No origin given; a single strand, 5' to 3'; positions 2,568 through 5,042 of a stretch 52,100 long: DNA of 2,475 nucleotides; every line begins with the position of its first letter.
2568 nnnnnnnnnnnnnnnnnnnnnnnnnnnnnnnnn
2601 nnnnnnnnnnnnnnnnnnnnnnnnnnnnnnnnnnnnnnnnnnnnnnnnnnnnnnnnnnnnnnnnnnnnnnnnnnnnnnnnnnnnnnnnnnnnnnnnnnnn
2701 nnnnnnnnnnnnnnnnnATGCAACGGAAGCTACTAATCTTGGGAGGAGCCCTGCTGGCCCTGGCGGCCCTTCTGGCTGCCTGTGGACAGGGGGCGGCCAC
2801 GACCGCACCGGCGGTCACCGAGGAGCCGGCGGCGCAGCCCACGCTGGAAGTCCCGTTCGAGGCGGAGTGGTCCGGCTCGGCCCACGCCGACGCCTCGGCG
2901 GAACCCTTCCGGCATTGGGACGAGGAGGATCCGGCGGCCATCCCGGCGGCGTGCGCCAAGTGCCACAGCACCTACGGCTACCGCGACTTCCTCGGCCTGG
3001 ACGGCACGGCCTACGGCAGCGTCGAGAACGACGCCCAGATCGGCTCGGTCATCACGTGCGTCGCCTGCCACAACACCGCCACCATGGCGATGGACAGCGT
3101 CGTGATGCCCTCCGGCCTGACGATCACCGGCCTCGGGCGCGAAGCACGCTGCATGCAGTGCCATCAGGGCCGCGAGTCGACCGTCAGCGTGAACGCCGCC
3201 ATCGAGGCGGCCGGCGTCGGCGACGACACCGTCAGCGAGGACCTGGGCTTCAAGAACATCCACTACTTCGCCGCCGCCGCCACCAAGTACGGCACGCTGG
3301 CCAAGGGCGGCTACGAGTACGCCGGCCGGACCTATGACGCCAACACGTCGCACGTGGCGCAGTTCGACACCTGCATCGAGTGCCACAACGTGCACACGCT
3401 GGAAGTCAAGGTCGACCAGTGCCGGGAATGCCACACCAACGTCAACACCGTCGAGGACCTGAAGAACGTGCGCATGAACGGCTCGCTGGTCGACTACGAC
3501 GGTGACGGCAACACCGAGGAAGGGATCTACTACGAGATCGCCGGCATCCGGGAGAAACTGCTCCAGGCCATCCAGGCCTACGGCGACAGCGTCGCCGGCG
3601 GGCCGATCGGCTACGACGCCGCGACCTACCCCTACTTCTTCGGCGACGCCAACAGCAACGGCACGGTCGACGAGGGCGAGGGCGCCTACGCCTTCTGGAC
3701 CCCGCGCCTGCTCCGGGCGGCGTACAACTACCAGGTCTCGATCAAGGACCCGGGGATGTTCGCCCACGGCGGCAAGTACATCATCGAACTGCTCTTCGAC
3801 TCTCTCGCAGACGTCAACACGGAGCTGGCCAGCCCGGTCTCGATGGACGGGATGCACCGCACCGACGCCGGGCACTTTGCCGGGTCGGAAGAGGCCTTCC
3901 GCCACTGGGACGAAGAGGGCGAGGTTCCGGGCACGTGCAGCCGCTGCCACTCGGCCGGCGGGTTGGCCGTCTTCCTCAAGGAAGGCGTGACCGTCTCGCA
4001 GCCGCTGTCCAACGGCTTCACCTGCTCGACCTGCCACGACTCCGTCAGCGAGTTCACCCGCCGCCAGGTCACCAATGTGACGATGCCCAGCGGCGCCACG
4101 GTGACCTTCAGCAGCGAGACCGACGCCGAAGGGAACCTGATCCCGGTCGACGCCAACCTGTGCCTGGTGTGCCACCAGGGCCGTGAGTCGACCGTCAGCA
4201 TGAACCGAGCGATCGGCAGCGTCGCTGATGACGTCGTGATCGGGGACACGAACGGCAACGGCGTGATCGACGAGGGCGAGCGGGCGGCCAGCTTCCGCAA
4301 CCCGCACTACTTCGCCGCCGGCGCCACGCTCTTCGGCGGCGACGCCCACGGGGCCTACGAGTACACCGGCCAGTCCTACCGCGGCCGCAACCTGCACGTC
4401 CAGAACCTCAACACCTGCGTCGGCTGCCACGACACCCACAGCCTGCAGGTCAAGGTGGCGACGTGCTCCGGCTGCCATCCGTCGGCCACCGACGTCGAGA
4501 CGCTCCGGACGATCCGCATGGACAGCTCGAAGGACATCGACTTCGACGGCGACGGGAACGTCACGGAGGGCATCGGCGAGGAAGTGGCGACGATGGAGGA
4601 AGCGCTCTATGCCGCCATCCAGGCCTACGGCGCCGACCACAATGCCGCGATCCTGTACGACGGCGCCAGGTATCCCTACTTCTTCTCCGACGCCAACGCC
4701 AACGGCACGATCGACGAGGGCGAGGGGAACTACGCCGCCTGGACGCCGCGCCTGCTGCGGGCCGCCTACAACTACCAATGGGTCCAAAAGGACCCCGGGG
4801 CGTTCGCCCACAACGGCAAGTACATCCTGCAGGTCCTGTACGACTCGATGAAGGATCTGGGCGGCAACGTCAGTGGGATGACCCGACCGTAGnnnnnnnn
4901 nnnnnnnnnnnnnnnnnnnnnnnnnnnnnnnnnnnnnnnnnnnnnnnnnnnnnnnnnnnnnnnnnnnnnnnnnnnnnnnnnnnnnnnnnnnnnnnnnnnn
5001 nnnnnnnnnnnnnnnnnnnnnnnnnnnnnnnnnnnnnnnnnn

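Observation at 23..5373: Haem-c-motif sensor kinase, NarL-type regulator and receiver-like protein co-oriented with a decahaem lipoprotein: candidate redox-sensing electron-transfer module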

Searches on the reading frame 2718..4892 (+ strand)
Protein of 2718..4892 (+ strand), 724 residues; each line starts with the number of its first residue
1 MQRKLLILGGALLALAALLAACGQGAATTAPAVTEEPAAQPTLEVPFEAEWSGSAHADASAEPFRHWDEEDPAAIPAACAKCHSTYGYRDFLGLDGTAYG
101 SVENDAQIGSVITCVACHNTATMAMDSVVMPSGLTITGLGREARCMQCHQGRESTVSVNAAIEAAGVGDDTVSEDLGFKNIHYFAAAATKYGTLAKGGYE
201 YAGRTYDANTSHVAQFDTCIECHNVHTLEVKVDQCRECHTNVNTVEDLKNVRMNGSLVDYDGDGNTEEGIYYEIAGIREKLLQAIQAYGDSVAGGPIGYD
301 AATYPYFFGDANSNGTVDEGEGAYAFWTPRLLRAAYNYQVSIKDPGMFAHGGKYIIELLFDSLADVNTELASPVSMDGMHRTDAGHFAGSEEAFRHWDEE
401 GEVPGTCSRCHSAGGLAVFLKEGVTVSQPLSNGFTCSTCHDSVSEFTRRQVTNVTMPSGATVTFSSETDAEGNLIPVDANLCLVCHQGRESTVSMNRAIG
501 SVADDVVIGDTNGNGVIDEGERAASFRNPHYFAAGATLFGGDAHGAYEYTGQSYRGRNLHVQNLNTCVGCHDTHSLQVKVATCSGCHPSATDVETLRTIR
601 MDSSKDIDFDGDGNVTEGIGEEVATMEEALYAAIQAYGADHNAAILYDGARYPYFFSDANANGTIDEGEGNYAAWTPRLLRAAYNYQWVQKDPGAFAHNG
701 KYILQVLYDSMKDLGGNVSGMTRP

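Call 3: search_protein_families(library=pfam, proteins=[window:2718-4892:+], max_evalue=0.01)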
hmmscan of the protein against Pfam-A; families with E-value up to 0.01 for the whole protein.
window:2718-4892:+ (724 aa): 5 families
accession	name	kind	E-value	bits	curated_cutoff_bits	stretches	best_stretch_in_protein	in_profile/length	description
PF14522.11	Cytochrome_C7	-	1.1e-13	51.2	24.8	2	75-150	12-67/67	Cytochrome c7 and related cytochrome c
PF14537.11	Cytochrom_c3_2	-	8.9e-12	45.7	25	1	207-240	49-79/79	Cytochrome c3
PF02085.21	Cytochrom_CIII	-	3.6e-08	34.1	22.9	0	77-152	31-85/101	Class III cytochrome C family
PF09699.15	Paired_CXXCH_1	-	0.00075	19.6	20.6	0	429-443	3-16/41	Doubled CXXCH motif (Paired_CXXCH_1)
PF02335.20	Cytochrom_C552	-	0.0014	18.1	24.1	0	69-156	80-170/438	Cytochrome c552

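Call 4: search_protein_families(library=ncbifam, proteins=[window:2718-4892:+], max_evalue=0.01)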
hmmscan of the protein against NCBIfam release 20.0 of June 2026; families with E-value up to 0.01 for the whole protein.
window:2718-4892:+ (724 aa): 5 families
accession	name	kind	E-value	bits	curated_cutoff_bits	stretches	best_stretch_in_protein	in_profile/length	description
NF045713.1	CxxCH_16_HmcA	equivalog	1.3e-07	30.7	400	0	78-159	320-396/541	sulfate respiration complex hexadecaheme cytochrome HmcA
TIGR03146.1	cyt_nit_nrfB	equivalog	2e-07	31.4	166.6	1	406-488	13-93/145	cytochrome c nitrite reductase pentaheme subunit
NF008659.0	PRK11659.1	equivalog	2.3e-06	27.4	184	1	405-488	47-119/188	cytochrome c nitrite reductase pentaheme subunit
TIGR04257.1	nanowire_3heme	domain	0.00013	22.1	40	0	393-449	14-67/75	c(7)-type cytochrome triheme domain-containing protein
TIGR01905.1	paired_CXXCH_1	subfamily_domain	0.0055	16.6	25.2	0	559-574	24-39/41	doubled CXXCH domain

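Call 5: search_solved_structures(query=window:2718-4892:+, max_evalue=1, show_alignments=2)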
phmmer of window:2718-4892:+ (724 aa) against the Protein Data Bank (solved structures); distinct sequences matched with E-value up to 1: 3.
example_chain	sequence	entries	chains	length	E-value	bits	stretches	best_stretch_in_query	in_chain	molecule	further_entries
3l47_A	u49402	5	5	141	0.45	11.9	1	189-240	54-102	Odorant binding protein (AGAP010409-PA)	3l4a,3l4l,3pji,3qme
2v7y_A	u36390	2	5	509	0.5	11.8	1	236-321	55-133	CHAPERONE PROTEIN DNAK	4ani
5ke8_A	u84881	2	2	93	0.82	11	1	33-94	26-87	Krueppel-like factor 4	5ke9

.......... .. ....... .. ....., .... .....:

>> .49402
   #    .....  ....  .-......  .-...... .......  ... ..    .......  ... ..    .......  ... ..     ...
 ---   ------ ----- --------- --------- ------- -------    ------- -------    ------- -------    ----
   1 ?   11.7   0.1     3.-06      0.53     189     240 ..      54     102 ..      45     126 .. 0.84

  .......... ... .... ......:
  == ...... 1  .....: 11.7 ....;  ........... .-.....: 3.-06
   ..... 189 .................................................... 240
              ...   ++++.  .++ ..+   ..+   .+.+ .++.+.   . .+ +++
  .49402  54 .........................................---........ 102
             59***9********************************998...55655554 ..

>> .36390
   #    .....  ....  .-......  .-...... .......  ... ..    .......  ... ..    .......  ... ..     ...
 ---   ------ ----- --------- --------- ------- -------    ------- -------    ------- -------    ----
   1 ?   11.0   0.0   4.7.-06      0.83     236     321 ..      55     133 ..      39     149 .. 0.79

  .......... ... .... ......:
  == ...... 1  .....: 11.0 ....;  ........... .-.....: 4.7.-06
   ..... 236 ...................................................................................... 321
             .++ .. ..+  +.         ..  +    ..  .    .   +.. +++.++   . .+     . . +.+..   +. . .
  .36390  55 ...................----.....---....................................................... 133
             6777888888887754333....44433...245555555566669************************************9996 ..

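Call 7: find_homologous_proteins(query=window:2718-4892:+, max_evalue=0.001)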
Query window:2718-4892:+ (724 aa): 4278 proteins with E <= 0.001 among 8000 candidates; the best 120 are listed.
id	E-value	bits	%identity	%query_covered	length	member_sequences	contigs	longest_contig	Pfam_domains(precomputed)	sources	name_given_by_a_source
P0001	0.0e+0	1679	100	100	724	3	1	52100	PF14537.12,PF02085.22,PF14522.12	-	-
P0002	0.0e+0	1385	82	100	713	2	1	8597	PF14537.12,PF02085.22,PF14522.12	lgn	-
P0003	0.0e+0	1280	56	93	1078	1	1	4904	PF09699.16,PF14537.12,PF02085.22,PF14522.12,PF22113.2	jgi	jgi:hypothetical protein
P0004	0.0e+0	1241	74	100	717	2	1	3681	PF14537.12,PF02085.22,PF14522.12,PF22113.2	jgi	jgi:hypothetical protein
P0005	0.0e+0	1194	55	94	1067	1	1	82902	PF09699.16,PF14537.12,PF02085.22,PF14522.12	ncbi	-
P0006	0.0e+0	1187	55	94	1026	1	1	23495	PF14537.12,PF02085.22,PF14522.12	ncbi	-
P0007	0.0e+0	1162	70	100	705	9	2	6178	PF14537.12,PF02085.22,PF14522.12,PF22113.2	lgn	-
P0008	0.0e+0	1051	48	94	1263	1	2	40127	PF21764.4,PF14537.12,PF26182.1,PF02368.25,PF02085.22,PF26918.1,PF14522.12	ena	-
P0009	0.0e+0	1045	52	93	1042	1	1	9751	PF14537.12,PF02085.22,PF14522.12,PF22113.2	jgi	jgi:hypothetical protein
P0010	0.0e+0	1025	52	93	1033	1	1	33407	PF14537.12,PF02085.22,PF14522.12,PF22113.2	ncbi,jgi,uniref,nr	ncbi:MAG: hypothetical protein C4520_12800 [Candidatus Abyssobacteria bacterium SURF_5]|uniref:Cytoc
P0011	0.0e+0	1020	64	100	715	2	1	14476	PF14537.12,PF02085.22,PF14522.12,PF22113.2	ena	-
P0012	0.0e+0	1013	49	96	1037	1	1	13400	PF14537.12,PF02085.22,PF14522.12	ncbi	-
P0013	7.8e-297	1005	49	100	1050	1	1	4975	PF14537.12,PF02085.22,PF14522.12,PF22113.2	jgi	jgi:hypothetical protein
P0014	1.3e-296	1004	61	100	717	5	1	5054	PF14537.12,PF02085.22,PF14522.12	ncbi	-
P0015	1.8e-295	1000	62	100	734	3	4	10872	PF14537.12,PF02085.22,PF14522.12,PF22113.2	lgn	-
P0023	1.8e-291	987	57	100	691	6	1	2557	PF14537.12,PF02085.22,PF02335.21,PF14522.12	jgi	jgi:hypothetical protein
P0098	1.7e-270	917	57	100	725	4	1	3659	PF14537.12,PF02085.22,PF02335.21,PF14522.12,PF22113.2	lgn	-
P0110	1.5e-269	914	56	98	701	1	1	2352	PF14537.12,PF02085.22,PF02335.21,PF14522.12,PF22113.2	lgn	-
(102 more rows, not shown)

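Call 12: find_related_loci(query=A1, collection=genome_contigs, flank=8000)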
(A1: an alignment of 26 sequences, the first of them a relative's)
Query A1 (724 aa) in genome_contigs; peptide patterns used: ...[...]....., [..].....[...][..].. (x = any residue, [..] = any of these).
599 stretches matched a pattern (row limit reached: there are more); 583 encode a relative of the query (tblastn E <= 1e-3); the best 80 are kept; 80 distinct loci.
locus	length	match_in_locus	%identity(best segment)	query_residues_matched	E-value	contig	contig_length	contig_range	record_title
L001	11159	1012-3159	61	1-724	0e+0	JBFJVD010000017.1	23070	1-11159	MAG: Anaerolineales bacterium isolate Mix_sand19.2022.05.D.79 k141_2419211_length_23070_cov_10.0232, whole genome shotgu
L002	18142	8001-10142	59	3-724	0e+0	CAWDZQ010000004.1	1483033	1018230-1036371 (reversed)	MAG: uncultured Chloroflexia bacterium isolate MFD05684.bin.1.112 genome assembly, contig: contig_87482, whole genome sh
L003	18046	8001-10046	60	8-724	0e+0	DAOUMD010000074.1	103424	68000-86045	MAG TPA_asm: Anaerolineae bacterium isolate W31_78 k127_560146, whole genome shotgun sequence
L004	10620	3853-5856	59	45-724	0e+0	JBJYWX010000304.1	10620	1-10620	MAG: Candidatus Promineifilaceae bacterium isolate S0_2_050615r3r5_39 S0_2_050615r3r5_39_000000000304, whole genome shot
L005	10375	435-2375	60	35-724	0e+0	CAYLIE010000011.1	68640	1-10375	MAG TPA_asm: uncultured Anaerolineales bacterium isolate binchicken_co294_77 genome assembly, contig: NODE_691_length_68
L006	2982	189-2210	59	33-724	0e+0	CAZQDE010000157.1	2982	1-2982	MAG TPA_asm: uncultured Anaerolineaceae bacterium isolate binchicken_co19_417 genome assembly, contig: NODE_61765_length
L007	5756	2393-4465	59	26-724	0e+0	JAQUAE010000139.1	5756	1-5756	MAG: Anaerolineales bacterium isolate STC_77 NODE_39526_length_5756_cov_4.444839_Sandtown_C, whole genome shotgun sequen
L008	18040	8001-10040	60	32-724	0e+0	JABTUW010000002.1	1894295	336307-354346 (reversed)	MAG: Anaerolineales bacterium isolate H5_CFX7 seq002, whole genome shotgun sequence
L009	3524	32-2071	60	33-724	0e+0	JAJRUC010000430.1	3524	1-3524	MAG: Chloroflexota bacterium isolate Dive96_bin10.145 k141_4323467, whole genome shotgun sequence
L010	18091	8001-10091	59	21-723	0e+0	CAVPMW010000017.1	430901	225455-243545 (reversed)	MAG: uncultured Chloroflexia bacterium isolate MFD10007.bin.2.126 genome assembly, contig: contig_39965, whole genome sh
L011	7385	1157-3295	57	2-724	0e+0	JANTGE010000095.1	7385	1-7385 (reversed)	MAG: Acidimicrobiia bacterium isolate bin10049 c_000000011842, whole genome shotgun sequence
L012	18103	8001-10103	56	3-724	0e+0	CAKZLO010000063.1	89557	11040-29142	MAG TPA_asm: uncultured Ardenticatenia bacterium isolate SRR5214706_bin.41_CONCOCT_v1.1_MAG genome assembly, contig: ERZ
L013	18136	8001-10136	56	3-724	0e+0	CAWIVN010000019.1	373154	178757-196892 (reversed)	MAG: uncultured Chloroflexia bacterium isolate MFD02979.bin.1.149 genome assembly, contig: contig_40038, whole genome sh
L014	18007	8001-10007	58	45-724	0e+0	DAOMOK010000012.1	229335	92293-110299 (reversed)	MAG TPA_asm: Chloroflexota bacterium isolate AMR_MDS_5888 NODE_26_length_229335_cov_24.600789, whole genome shotgun sequ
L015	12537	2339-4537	56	2-724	0e+0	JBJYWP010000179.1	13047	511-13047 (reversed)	MAG: Candidatus Promineifilaceae bacterium isolate S_170502SCrBrC_5 S_170502SCrBrC_5_000000000179, whole genome shotgun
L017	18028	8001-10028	60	28-724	0e+0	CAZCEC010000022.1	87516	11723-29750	MAG TPA_asm: uncultured Anaerolineales bacterium isolate binchicken_co179_60 genome assembly, contig: NODE_1054_length_8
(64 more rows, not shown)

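Call 19: predict_structure(alignment_id=A1)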
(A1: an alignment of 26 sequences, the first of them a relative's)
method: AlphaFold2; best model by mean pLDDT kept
length: 724 residues; sequences in the alignment: 26
mean_pLDDT: 75.0   pTM: 0.66
mean pLDDT of the five models: 75.0, 74.7, 73.6, 69.6, 62.0
residues with pLDDT >= 90: 128; 70-90: 358; 50-70: 175; < 50: 63
segments of 3 or more residues with pLDDT < 50: 22-46, 67-70, 185-187, 384-404, 429-432, 532-534
pLDDT, mean of each block of 10 residues (from residue 1): 65 64 38 38 53 67 52 73 82 81 80 70 80 81 77 86 94 82 55 81 72 64 74 79 86 69 87 93 93 84 70 72 77 90 71 85 96 92 52 39 50 66 57 61 69 85 87 85 74 86 81 56 57 61 86 83 72 70 85 86 89 92 93 89 70 66 68 77 86 72 93 94 94
secondary structure, 60 per line:
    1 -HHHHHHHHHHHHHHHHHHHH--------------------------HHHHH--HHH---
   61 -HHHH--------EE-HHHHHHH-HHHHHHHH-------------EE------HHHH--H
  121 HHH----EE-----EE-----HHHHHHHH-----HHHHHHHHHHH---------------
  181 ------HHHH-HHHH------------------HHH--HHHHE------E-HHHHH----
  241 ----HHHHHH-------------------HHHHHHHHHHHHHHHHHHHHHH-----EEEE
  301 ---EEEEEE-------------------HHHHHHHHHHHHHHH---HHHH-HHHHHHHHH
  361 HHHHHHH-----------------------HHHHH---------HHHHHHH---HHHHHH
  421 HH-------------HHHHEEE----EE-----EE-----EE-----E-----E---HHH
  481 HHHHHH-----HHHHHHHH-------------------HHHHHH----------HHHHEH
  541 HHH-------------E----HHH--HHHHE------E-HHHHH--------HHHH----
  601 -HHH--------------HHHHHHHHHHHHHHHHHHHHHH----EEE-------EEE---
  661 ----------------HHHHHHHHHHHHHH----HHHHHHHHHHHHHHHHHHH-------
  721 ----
elements in order (helices of 4 or more, strands of 3 or more residues): H2-21 H48-52 H62-65 H77-83 H85-92 H114-117 H120-123 H142-149 H155-165 H187-190 H192-195 H219-222 H232-236 H245-250 H270-291 E297-300 E304-309 H329-343 H347-350 H352-367 H391-395 H405-411 H415-422 H436-439 E440-442 H478-486 H492-499 H519-524 H535-538 H540-543 H567-570 H580-584 H593-596 H619-640 E645-647 E655-657 H677-690 H695-713

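Call 22: fold_search(model_id=the predicted structure, library=pdb)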
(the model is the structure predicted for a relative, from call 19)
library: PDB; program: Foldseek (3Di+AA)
matches with E <= 10: 24; with E <= 0.001: 0
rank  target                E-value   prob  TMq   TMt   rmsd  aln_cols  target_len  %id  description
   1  1oah_A                2.7e-01  0.38  0.21  0.30  11.5       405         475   12  Cytochrome c Nitrite Reductase from Desulfovibrio desulfuricans ATCC 27774: The relevance of the two calcium sites in  (released 2003-05-08)
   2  6qvm_A                3.8e-01  0.25  0.22  0.23  19.0       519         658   14  Undecaheme cytochrome from S-layer of Carboxydothermus ferrireducens (released 2020-03-25)
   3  1oah_B                8.7e-01  0.15  0.20  0.28  13.2       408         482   12  Cytochrome c Nitrite Reductase from Desulfovibrio desulfuricans ATCC 27774: The relevance of the two calcium sites in  (released 2003-05-08)
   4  2j7a_B                1.5e+00  0.16  0.23  0.31  10.3       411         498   13  Crystal structure of cytochrome c nitrite reductase NrfHA complex from Desulfovibrio vulgaris (released 2006-12-06)
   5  2j7a_K                1.8e+00  0.14  0.23  0.31  10.2       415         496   14  Crystal structure of cytochrome c nitrite reductase NrfHA complex from Desulfovibrio vulgaris (released 2006-12-06)
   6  4wjy_A                2.2e+00  0.13  0.22  0.33  11.4       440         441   14  Esherichia coli nitrite reductase NrfA H264N (released 2015-03-11)
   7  2vr0_E                2.2e+00  0.13  0.22  0.30  10.2       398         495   13  Crystal structure of cytochrome c nitrite reductase NrfHA complex bound to the HQNO inhibitor (released 2008-06-03)
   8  2j7a_H                2.3e+00  0.13  0.22  0.31  10.8       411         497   13  Crystal structure of cytochrome c nitrite reductase NrfHA complex from Desulfovibrio vulgaris (released 2006-12-06)
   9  3ubr_A                2.4e+00  0.09  0.19  0.29  14.5       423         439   13  Laue structure of Shewanella oneidensis cytochrome-c Nitrite Reductase (released 2012-04-25)
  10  1gu6_A                2.7e+00  0.14  0.24  0.36  11.6       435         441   12  Structure of the Periplasmic Cytochrome c Nitrite Reductase from Escherichia coli (released 2002-03-08)
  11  2rf7_A                2.8e+00  0.15  0.24  0.37  11.4       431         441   14  Crystal structure of the escherichia coli nrfa mutant Q263E (released 2008-03-25)
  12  2j7a_A                3.1e+00  0.12  0.23  0.32  10.2       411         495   13  Crystal structure of cytochrome c nitrite reductase NrfHA complex from Desulfovibrio vulgaris (released 2006-12-06)
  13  2j7a_D                3.9e+00  0.08  0.22  0.30  11.0       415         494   13  Crystal structure of cytochrome c nitrite reductase NrfHA complex from Desulfovibrio vulgaris (released 2006-12-06)
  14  6s85_D                4.1e+00  0.04  0.07  0.12  14.1       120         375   12  Cutting state of the E. coli Mre11-Rad50 (SbcCD) head complex bound to ADP and dsDNA. (released 2019-09-04)
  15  1ayx                  4.5e+00  0.02  0.06  0.08  12.4       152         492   12  CRYSTAL STRUCTURE OF GLUCOAMYLASE FROM SACCHAROMYCOPSIS FIBULIGERA AT 1.7 ANGSTROMS (released 1998-05-13)
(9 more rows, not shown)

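Call 23: search_solved_structures(query=A1, max_evalue=10, show_alignments=3)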
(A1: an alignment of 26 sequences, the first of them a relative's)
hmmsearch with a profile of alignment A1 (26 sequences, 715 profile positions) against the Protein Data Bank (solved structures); distinct sequences matched with E-value up to 10: 5.
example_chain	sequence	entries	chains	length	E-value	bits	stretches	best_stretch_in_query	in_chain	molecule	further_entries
3ov0_A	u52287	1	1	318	0.0093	17.6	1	415-596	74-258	Cytochrome c family protein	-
10vb_B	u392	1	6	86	0.63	11.5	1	569-633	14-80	Anti-CRISPR protein (AcrIIC1)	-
5li0_n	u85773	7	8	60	1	10.9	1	217-258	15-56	30S ribosomal protein S14 type Z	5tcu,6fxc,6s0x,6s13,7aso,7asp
5nd8_n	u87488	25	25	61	1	10.8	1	216-258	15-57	30S ribosomal protein S14 type Z | Small ribosomal subunit protein uS14B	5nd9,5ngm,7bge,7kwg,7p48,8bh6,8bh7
7nhl_o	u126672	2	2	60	1.3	10.5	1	217-258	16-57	30S ribosomal protein S14 type Z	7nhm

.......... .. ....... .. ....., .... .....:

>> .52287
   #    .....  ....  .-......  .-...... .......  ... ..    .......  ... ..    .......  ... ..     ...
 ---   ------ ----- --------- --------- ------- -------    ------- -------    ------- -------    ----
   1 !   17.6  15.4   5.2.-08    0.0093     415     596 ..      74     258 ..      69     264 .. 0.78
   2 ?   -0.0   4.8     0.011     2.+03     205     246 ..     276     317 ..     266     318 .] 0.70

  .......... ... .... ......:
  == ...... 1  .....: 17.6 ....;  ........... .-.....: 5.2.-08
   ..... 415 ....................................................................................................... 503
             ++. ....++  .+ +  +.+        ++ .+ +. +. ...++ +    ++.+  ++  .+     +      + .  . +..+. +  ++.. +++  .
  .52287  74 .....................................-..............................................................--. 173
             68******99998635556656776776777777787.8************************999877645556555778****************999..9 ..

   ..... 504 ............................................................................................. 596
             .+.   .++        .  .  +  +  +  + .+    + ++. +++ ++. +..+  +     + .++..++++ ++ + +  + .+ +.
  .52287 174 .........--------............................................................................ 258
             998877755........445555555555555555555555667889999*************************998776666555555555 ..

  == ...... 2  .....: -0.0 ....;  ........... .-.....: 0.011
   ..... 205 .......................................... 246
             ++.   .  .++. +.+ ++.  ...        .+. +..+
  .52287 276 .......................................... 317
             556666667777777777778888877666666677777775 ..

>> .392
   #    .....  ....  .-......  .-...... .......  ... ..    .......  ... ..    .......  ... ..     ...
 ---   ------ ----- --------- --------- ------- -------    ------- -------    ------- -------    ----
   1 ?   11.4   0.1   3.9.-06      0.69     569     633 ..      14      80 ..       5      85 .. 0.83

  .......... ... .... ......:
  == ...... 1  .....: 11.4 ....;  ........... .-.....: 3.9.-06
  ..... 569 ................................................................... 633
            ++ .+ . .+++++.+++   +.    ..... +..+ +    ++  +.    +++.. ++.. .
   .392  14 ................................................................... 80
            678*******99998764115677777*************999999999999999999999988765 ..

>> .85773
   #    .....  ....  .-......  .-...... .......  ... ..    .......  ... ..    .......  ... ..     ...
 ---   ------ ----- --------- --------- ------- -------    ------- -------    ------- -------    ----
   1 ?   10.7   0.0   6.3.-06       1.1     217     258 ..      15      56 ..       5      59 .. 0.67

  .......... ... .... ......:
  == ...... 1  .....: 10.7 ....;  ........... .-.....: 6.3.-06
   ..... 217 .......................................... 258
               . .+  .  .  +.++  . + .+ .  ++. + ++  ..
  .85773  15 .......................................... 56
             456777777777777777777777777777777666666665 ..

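Call 74: find_encoding_contigs(protein=P0002, flank=9000, max_places=3)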
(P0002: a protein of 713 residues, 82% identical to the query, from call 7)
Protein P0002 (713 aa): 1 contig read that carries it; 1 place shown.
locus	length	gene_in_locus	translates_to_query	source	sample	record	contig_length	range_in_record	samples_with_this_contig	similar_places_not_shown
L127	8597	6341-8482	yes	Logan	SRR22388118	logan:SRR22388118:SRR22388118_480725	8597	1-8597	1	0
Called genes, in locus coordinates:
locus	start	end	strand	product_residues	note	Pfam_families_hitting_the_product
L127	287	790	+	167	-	PF00355:Rieske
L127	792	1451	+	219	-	PF00033:Cytochrome_B, PF13631:Cytochrom_B_N_2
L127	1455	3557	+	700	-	PF00032:Cytochrom_B_C, PF13442:Cytochrome_CBB3, PF14522:Cytochrome_C7 (faint), PF13442:Cytochrome_CBB3, PF00034:Cytochrom_C, PF13442:Cytochrome_CBB3, PF00034:Cytochrom_C (weak), PF13442:Cytochrome_CBB3, +2 more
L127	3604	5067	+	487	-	PF00672:HAMP, PF07730:HisKA_3, PF13581:HATPase_c_2 (weak), PF02518:HATPase_c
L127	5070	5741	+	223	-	PF00072:Response_reg, PF00196:GerE, PF08281:Sigma70_r4_2 (weak)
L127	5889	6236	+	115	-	-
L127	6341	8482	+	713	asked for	PF02085:Cytochrom_CIII (faint), PF14522:Cytochrome_C7 (weak), PF14537:Cytochrom_c3_2 (faint)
